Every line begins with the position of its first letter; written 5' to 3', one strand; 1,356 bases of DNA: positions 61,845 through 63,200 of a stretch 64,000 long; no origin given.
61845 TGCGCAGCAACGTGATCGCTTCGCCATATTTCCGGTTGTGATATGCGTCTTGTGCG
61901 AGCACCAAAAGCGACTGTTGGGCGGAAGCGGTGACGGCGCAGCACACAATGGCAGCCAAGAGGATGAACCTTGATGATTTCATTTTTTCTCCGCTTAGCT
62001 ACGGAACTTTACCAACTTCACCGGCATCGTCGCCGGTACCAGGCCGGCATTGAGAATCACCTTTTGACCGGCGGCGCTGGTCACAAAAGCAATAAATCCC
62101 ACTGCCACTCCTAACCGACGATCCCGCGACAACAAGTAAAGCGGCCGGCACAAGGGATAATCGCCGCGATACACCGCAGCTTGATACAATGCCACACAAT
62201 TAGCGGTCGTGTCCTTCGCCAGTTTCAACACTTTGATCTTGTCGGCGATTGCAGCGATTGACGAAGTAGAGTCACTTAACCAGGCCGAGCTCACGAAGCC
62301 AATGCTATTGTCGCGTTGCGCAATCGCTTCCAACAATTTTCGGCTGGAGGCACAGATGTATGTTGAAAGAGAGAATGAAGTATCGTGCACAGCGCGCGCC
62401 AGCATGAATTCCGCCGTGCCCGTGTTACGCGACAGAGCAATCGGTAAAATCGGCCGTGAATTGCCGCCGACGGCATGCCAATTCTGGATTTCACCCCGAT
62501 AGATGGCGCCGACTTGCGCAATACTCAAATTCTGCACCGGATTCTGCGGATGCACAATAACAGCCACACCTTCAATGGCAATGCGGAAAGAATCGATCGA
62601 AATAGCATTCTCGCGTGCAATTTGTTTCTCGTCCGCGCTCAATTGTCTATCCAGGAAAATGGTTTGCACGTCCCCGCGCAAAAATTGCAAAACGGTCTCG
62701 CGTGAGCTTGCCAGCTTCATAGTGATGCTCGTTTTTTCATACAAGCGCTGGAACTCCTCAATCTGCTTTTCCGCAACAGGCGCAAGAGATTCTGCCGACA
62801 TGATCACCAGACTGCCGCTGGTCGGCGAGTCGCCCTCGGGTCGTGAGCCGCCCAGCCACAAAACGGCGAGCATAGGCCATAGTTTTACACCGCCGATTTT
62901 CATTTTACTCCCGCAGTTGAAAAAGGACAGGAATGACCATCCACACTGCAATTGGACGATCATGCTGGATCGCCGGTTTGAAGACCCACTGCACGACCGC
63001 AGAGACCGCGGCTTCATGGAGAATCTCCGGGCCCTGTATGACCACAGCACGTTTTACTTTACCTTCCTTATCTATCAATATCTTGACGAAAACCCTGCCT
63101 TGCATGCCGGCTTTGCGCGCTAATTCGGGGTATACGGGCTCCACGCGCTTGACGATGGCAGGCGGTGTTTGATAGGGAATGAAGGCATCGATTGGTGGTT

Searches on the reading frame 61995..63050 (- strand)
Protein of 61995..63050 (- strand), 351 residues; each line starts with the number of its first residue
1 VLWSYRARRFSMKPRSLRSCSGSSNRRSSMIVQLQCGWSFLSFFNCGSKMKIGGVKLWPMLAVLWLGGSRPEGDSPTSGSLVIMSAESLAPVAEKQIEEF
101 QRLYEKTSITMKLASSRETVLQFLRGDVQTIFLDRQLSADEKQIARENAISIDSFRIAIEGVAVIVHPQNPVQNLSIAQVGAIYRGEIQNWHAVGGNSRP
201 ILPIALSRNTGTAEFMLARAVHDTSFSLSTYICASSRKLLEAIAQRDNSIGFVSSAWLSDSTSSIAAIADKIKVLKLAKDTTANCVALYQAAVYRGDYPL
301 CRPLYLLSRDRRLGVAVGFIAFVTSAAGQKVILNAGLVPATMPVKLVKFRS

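Call 59: search_protein_families(library=pfam, proteins=[window:61995-63050:-], max_evalue=0.001)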
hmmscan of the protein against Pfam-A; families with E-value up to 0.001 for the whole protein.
window:61995-63050:- (351 aa): 2 families
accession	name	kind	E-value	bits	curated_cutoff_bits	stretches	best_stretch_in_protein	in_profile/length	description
PF12849.12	PBP_like_2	-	7.2e-36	124.8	27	1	72-326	3-266/267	PBP superfamily domain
PF13531.11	SBP_bac_11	-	1.9e-05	25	25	1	81-336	1-225/227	Bacterial extracellular solute-binding protein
